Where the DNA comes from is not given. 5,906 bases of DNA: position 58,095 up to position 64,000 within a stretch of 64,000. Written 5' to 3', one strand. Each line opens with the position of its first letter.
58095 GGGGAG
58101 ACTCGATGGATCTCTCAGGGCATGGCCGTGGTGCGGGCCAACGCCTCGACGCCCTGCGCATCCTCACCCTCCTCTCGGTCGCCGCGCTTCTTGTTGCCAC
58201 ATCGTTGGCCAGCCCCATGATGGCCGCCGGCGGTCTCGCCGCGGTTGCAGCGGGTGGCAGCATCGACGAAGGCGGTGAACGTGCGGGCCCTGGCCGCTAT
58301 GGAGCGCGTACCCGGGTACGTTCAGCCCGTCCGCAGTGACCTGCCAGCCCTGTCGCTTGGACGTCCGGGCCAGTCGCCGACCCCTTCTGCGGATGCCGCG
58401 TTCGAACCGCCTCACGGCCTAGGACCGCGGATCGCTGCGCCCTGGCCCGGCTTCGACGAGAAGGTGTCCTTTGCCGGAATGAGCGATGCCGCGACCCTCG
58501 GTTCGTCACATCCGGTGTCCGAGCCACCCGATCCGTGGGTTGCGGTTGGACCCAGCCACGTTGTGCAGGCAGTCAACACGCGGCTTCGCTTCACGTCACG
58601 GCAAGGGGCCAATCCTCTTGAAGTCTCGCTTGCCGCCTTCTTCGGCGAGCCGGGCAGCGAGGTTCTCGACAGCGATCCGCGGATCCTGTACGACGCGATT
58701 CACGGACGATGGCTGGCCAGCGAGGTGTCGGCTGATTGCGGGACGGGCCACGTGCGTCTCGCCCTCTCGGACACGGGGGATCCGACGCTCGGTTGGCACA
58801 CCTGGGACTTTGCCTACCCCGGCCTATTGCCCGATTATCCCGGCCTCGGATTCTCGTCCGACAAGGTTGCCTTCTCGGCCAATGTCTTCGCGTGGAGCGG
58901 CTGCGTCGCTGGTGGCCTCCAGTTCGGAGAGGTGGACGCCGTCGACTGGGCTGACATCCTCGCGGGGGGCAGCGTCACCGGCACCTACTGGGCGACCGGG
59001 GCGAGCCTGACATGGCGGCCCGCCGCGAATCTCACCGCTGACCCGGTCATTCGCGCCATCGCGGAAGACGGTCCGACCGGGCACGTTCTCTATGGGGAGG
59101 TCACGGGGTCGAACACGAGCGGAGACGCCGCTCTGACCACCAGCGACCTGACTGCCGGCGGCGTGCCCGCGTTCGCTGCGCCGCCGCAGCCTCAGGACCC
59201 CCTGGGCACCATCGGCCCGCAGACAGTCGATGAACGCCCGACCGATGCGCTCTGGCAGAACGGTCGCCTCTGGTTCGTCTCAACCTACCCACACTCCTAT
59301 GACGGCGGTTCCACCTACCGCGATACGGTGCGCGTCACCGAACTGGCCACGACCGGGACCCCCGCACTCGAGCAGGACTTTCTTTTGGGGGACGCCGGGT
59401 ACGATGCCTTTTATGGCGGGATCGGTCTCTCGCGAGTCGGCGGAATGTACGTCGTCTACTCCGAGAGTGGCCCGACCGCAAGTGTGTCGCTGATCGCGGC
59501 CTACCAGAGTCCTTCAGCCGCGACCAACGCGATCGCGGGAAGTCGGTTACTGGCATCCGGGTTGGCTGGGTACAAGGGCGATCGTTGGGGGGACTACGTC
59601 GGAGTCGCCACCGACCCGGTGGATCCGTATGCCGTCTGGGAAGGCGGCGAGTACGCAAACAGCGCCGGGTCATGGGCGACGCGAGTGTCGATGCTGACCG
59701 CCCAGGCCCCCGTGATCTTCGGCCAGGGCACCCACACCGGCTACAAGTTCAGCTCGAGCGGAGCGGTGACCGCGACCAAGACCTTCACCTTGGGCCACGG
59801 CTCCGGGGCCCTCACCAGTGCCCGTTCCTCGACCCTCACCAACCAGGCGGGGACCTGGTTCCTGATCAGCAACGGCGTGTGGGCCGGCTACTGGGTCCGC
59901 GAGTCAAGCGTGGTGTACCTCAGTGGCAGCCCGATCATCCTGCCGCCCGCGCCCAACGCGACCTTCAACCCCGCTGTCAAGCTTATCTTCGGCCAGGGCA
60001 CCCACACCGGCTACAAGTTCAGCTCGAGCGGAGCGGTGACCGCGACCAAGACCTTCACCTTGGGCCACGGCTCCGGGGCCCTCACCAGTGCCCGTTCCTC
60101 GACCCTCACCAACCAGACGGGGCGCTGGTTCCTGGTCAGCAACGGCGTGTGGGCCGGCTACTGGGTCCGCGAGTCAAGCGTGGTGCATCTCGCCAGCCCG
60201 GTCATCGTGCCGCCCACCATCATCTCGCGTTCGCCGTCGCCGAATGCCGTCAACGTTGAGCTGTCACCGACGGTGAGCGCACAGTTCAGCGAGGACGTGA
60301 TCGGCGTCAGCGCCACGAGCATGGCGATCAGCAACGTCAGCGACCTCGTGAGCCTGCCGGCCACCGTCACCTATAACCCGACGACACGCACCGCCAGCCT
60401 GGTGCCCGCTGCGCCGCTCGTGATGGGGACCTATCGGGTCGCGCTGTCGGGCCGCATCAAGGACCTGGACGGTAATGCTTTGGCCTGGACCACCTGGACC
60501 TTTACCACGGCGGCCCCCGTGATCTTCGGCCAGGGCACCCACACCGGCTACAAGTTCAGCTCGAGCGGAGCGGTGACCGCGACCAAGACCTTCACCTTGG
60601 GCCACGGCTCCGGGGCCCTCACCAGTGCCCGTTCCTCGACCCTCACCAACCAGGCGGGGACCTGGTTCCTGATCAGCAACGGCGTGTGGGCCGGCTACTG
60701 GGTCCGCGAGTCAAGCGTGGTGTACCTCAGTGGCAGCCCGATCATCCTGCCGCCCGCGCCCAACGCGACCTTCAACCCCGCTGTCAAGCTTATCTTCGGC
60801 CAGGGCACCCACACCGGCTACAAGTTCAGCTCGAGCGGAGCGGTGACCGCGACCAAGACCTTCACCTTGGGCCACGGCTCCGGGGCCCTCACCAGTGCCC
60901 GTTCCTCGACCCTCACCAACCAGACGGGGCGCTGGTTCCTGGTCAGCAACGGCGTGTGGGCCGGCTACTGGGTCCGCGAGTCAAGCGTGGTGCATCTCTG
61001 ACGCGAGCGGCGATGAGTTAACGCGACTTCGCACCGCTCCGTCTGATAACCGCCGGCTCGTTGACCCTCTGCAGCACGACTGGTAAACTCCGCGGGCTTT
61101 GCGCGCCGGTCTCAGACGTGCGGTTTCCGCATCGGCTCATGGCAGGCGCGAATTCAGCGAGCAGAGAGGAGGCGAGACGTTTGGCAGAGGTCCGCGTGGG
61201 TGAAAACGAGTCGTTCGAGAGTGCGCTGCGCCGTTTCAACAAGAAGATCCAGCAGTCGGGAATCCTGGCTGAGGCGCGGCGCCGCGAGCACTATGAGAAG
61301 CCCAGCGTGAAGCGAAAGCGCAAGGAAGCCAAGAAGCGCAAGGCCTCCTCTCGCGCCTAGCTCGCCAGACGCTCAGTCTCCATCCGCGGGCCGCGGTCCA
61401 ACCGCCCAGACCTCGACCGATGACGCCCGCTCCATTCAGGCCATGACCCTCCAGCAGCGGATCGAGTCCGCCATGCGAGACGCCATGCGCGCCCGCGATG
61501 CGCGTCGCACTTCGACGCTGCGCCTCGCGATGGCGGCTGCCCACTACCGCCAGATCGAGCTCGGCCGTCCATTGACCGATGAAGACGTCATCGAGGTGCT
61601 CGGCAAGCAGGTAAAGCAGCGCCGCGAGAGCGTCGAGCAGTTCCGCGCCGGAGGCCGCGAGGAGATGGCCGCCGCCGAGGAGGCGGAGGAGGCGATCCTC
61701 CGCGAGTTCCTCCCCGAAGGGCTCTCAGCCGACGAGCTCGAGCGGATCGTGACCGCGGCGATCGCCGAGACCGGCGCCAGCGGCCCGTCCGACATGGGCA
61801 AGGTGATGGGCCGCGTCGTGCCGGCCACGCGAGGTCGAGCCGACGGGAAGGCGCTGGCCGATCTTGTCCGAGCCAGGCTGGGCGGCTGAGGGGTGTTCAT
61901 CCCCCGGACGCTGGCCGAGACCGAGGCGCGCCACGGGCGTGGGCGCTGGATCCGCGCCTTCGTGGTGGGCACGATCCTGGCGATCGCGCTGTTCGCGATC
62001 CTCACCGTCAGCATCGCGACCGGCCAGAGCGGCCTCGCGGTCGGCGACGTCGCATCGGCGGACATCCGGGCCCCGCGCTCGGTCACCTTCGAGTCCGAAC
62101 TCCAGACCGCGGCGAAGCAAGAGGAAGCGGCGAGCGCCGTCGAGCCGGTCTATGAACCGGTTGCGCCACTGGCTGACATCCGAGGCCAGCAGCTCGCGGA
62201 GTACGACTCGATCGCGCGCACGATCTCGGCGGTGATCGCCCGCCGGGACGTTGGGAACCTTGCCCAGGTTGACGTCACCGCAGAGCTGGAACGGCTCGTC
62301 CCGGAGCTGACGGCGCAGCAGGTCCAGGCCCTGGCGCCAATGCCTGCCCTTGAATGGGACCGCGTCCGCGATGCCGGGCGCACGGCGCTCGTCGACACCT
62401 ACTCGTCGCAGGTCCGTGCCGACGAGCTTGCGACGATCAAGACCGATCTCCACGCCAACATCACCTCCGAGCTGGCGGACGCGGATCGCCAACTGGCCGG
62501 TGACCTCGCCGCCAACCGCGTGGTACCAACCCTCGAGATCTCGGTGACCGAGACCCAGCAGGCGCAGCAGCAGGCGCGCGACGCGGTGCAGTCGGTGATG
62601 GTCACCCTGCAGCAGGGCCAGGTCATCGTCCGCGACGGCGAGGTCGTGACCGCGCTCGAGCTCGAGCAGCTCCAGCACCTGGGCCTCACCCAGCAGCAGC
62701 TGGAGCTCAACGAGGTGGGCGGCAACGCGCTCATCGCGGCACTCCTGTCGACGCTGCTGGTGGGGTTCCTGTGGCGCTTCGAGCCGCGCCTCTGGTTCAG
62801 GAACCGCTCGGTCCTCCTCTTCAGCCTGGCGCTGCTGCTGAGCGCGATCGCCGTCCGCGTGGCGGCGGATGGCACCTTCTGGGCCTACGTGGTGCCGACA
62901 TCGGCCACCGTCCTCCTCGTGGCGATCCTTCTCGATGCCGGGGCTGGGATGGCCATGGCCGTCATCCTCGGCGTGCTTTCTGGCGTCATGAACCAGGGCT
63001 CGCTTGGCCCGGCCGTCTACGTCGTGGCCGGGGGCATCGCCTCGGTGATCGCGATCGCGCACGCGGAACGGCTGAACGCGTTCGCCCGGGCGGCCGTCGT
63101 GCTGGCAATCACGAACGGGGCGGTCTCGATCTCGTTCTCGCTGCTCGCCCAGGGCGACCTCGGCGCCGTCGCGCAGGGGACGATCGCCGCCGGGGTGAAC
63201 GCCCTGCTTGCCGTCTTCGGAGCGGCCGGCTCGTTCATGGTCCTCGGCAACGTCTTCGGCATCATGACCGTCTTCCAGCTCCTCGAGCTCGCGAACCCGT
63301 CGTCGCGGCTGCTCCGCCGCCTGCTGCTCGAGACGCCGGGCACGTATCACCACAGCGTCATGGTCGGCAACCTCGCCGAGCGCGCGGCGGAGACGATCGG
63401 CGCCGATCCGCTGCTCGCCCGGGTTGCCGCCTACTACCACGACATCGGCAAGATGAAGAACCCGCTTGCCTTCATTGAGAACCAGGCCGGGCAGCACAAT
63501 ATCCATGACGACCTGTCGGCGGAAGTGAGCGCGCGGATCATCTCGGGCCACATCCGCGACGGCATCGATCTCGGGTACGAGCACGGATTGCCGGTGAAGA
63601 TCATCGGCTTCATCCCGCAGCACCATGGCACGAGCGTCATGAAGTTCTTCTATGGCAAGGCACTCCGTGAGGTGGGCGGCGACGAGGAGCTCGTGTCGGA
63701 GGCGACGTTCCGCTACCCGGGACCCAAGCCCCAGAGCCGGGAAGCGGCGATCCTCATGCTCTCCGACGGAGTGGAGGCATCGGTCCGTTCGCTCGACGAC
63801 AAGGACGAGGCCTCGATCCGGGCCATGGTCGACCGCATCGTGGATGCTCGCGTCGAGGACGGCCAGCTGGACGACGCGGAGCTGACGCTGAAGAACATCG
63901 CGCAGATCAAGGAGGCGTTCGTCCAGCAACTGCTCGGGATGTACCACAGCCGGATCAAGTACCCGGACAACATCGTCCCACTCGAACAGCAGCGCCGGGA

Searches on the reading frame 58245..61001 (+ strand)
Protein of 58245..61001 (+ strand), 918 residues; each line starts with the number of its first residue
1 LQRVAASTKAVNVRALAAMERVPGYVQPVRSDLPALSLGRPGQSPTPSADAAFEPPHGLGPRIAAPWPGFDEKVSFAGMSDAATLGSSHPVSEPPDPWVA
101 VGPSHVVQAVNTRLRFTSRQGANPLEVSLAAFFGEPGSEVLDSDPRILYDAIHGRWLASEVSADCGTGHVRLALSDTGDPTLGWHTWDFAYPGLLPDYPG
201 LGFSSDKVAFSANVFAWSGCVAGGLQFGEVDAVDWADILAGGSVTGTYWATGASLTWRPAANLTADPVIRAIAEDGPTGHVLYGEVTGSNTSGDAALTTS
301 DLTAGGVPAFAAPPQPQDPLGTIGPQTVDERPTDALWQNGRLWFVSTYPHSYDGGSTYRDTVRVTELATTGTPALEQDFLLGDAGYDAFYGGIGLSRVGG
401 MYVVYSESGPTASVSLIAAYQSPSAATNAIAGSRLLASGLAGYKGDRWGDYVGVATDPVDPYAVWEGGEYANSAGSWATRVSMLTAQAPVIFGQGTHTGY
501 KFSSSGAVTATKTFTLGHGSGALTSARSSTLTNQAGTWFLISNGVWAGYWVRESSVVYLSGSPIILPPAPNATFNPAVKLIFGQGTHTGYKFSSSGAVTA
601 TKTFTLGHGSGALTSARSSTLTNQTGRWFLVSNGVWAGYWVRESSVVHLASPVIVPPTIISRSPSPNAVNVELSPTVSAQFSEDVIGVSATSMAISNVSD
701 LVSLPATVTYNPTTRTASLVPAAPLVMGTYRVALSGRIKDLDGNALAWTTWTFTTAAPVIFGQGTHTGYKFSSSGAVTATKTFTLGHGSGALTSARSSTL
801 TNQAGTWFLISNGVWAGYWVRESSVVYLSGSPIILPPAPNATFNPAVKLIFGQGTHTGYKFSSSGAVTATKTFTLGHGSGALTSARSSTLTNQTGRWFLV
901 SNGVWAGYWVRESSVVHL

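Call 3: search_protein_families(library=pfam, proteins=[window:58245-61001:+], max_evalue=1)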
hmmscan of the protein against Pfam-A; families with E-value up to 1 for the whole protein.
window:58245-61001:+ (918 aa): 4 families
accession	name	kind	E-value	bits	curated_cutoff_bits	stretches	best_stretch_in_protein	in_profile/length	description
PF13205.12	Big_5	-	5.2e-14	53.3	23.6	1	655-755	3-105/105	Bacterial Ig-like domain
PF18537.6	CODH_A_N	-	2e-06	28.1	32.2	0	497-531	21-55/83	Carbon monoxide dehydrogenase subunit alpha N-terminal domain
PF01557.24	FAA_hydrolase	-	0.031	14.4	23.9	1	89-163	21-95/214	Fumarylacetoacetate (FAA) hydrolase C-terminal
PF02730.20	AFOR_N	-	0.3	11.2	29.8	0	479-511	43-75/199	Aldehyde ferredoxin oxidoreductase, N-terminal domain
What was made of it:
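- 60207..60509 (+): Big_5 bacterial Ig-like domain. Pfam PF13205, 53.3 bits against a cutoff of 23.6, residues 655-755 (call 3).
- On Big_5 bacterial Ig-like domain (PF13205): 53.3 bits against 23.6, covering 103 of 105 profile positions (call 3).
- Checked: (3) The 'Ig-like and beta modules' are confirmed: Big_5 (53.3 bits, call 3) and four copies of a 76-aa beta module.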

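Call 6: search_protein_families(library=ncbifam, proteins=[window:58245-61001:+], max_evalue=1)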
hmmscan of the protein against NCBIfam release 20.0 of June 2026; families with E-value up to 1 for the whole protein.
window:58245-61001:+ (918 aa): 0 families

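Call 8: search_solved_structures(query=window:58245-61001:+, max_evalue=10, show_alignments=2)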
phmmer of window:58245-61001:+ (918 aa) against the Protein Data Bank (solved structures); distinct sequences matched with E-value up to 10: 3.
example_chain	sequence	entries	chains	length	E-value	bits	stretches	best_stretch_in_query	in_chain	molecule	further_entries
1w7l_A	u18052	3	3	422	1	10.5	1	67-143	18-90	KYNURENINE--OXOGLUTARATE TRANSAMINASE I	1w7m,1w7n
3fvs_A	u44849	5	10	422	1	10.5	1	67-143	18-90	Kynurenine--oxoglutarate transaminase 1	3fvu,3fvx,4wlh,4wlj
4wp0_A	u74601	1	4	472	1.2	10.3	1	67-143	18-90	Kynurenine--oxoglutarate transaminase 1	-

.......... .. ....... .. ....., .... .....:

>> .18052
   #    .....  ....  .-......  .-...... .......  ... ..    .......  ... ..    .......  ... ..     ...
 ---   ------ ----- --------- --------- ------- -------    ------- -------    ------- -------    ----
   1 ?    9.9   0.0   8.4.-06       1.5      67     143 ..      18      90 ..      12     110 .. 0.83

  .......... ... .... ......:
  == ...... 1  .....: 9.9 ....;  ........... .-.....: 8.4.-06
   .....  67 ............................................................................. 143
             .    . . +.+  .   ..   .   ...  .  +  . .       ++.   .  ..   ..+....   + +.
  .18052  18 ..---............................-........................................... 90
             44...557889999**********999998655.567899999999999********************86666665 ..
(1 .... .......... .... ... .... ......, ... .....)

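Call 82: list_cluster_members(proteins=[window:58245-61001:+, window:58254-61001:+, window:58275-61001:+, window:58281-61001:+, window:58299-61001:+, window:58464-61001:+, window:58479-61001:+, window:58515-61001:+])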
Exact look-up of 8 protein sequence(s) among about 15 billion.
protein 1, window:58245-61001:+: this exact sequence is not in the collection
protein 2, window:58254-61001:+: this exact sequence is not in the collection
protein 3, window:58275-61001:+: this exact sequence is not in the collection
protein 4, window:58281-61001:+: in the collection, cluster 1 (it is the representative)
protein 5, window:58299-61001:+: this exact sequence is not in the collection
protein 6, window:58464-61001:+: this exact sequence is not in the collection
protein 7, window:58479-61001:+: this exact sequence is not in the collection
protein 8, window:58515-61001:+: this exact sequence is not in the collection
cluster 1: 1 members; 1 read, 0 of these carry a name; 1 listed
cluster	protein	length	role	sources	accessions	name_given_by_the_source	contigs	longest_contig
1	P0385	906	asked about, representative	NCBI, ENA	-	-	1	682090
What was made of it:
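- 58106..61001 (+): Gene 2, Big_5/repeat type: signal peptide in frame +2, one frame change near 58221-58245, then linker, propeller, repA-repB, Big_5 and repA-repB. The public gene call starts at GTG 58281 (906 aa, call 82).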

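Call 83: find_encoding_contigs(protein=window:58281-61001:+, flank=10000, max_places=2)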
Protein window:58281-61001:+ (906 aa): no gene with exactly this product is on record in the collection.

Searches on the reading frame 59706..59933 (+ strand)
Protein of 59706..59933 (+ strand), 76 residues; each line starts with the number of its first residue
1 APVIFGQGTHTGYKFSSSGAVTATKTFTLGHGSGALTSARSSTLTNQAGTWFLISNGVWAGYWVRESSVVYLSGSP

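Call 53: search_protein_families(library=pfam, alignment_id=A4, max_evalue=10)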
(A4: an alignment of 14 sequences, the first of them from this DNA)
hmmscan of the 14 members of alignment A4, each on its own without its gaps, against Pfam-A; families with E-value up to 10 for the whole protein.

A. member 1, seq(76 aa): 0 families

B. families by the number of members that match (of 14 scanned): 2 families
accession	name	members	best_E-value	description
PF21540.3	Choline_bind_4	1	0.00091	Choline-binding repeat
PF00932.25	LTD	1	0.055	Lamin Tail Domain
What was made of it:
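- On SH3b-like wall-binding module: No Pfam SH3-type hit (call 53).
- Closest known: SH3b-like wall / teichoic-acid binding domains. Different: No Pfam SH3 or GW hit (call 53).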

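Call 58: predict_structure(alignment_id=A4)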
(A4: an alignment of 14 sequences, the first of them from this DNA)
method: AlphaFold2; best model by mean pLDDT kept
length: 76 residues; sequences in the alignment: 14
mean_pLDDT: 91.7   pTM: 0.79
mean pLDDT of the five models: 91.7, 89.5, 88.9, 86.6, 84.6
residues with pLDDT >= 90: 65; 70-90: 9; 50-70: 1; < 50: 1
segments of 3 or more residues with pLDDT < 50: none
pLDDT, mean of each block of 10 residues (from residue 1): 93 94 95 90 92 95 94 72
secondary structure, 60 per line:
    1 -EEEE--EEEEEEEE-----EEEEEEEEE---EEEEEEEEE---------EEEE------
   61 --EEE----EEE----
elements in order: E2-5 E8-15 E21-29 E33-41 E51-54 E63-65 E70-72
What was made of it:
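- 59706..60191 (+): First repA-repB pair, two 76-aa beta modules. It is an extra copy that orthologs lack. The AlphaFold2 model of one module has pLDDT 91.7 (call 58).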

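Call 60: fold_search(model_id=the predicted structure, library=pdb)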
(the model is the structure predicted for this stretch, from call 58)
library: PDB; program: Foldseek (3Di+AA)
matches with E <= 10: 83; with E <= 0.001: 0
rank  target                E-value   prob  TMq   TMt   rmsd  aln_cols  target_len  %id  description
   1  7qeh                  1.1e+00  0.57  0.47  0.32   4.0        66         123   23  LTA-binding domain of SlpA, the S-layer protein from Lactobacillus amylovorus (released 2022-12-14)
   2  8alu                  1.2e+00  0.28  0.39  0.27   4.7        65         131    9  Crystal structure of the teichoic acid binding domain of SlpA, S-layer protein from Lactobacillus acidophilus (aa. 314-4 (released 2023-08-16)
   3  7qfg                  1.4e+00  0.28  0.42  0.28   4.8        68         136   12  Crystal structure of S-layer protein SlpA from Lactobacillus acidophilus, domain III (aa 309-444) (released 2022-12-21)
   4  9kz1                  1.8e+00  0.13  0.33  0.30   6.5        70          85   10  Crystal structure of PlySb from a chimeolysin ClyR (released 2025-10-22)
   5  4lxc_A                2.1e+00  0.20  0.44  0.17   6.4        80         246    9  The antimicrobial peptidase lysostaphin from Staphylococcus simulans (released 2014-07-09)
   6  2exs_B                2.4e+00  0.08  0.30  0.33   8.5        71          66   10  TRAP3 (engineered TRAP) (released 2006-08-01)
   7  8fmw_AR               2.4e+00  0.05  0.23  0.17   9.1        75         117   16  The structure of a hibernating ribosome in the Lyme disease pathogen (released 2023-11-08)
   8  1ny7_1                2.7e+00  0.02  0.15  0.08  12.6        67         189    9  COWPEA MOSAIC VIRUS (CPMV) (released 2003-03-18)
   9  2ext_B                2.8e+00  0.08  0.31  0.34   8.4        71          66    8  TRAP4 (engineered TRAP) (released 2006-08-01)
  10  2zcz_B                3.0e+00  0.07  0.30  0.32   8.5        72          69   10  Crystal structures and thermostability of mutant TRAP3 A7 (ENGINEERED TRAP) (released 2008-04-29)
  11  2m4l_MODEL_1_A        3.2e+00  0.06  0.27  0.22  11.9        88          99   14  NMR structure of the protein BT_0846 from Bacteroides thetaiotaomicron VPI-5482 (NP_809759.1) (released 2013-03-27)
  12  2zcz_A                3.9e+00  0.05  0.31  0.32   8.8        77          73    8  Crystal structures and thermostability of mutant TRAP3 A7 (ENGINEERED TRAP) (released 2008-04-29)
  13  5ykf_A                3.9e+00  0.01  0.14  0.06  12.7        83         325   16  Structure of pancreatic ATP-sensitive potassium channel bound with glibenclamide and ATPgammaS (3D class1 at 4.33A) (released 2018-04-18)
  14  1qaw_A                4.7e+00  0.06  0.31  0.34   8.2        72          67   10  Regulatory Features of the TRP Operon and the Crystal Structure of the TRP RNA-Binding Attenuation Protein from Bacill (released 1999-04-16)
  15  3m70                  4.9e+00  0.07  0.31  0.10  10.1        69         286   14  Crystal Structure of TehB from Haemophilus influenzae (released 2010-05-12)
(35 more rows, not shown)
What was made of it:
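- On SH3b-like wall-binding module: The top five Foldseek hits are of this kind, but with E 1.1-2.1 and TM at most 0.47 (call 60).
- Closest known: SH3b-like wall / teichoic-acid binding domains. Same: These are the five best structural neighbours of the 76-aa repeat (call 60).
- Repeat module: its five best PDB neighbours are all wall or teichoic-acid binding SH3b-like domains (call 60). The SH3b-like reading of the repeats rests on non-significant matches (E at least 1.1, TM at most 0.47; call 60).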

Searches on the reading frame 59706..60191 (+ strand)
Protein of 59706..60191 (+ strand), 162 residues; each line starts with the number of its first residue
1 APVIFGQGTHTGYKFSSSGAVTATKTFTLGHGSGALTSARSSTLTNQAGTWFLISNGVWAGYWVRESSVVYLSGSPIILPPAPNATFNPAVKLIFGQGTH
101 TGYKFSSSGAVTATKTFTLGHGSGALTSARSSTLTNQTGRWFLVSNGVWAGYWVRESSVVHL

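Call 49: find_homologous_proteins(query=window:59706-60191:+, max_evalue=0.001)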
Query seq(162 aa) (162 aa): 5 proteins with E <= 0.001 among 25 candidates.
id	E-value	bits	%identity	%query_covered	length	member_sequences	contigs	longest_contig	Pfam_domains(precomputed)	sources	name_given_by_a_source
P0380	1.0e-53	200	64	100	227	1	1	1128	PF13205.13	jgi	jgi:hypothetical protein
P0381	2.1e-50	189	58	98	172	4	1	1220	-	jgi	jgi:hypothetical protein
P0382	2.0e-45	173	61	88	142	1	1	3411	-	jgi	jgi:hypothetical protein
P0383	1.4e-35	141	53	96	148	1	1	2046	-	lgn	-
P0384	5.2e-33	132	59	67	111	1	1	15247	-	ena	-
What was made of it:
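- Closest known: SH3b-like wall / teichoic-acid binding domains. Different: The module is rare: only 5 hits in the 5.8-billion-protein collection through the word index (call 49).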

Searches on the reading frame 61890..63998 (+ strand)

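Call 69: search_protein_families(library=pfam, proteins=[window:61890-63998:+], max_evalue=0.01)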
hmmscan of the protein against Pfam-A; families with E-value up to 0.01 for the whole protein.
window:61890-63998:+ (703 aa): 3 families
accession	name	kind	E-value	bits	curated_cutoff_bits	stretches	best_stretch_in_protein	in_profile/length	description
PF07697.16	7TMR-HDED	-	2.7e-37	129.4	27.6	1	51-268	2-224/224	7TM-HD extracellular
PF07698.17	7TM-7TMR_HD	-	2.5e-18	67.2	29.4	1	277-460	5-190/190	7TM receptor with intracellular HD hydrolase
PF01966.28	HD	-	6.6e-15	55.9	22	1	485-630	1-115/116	HD domain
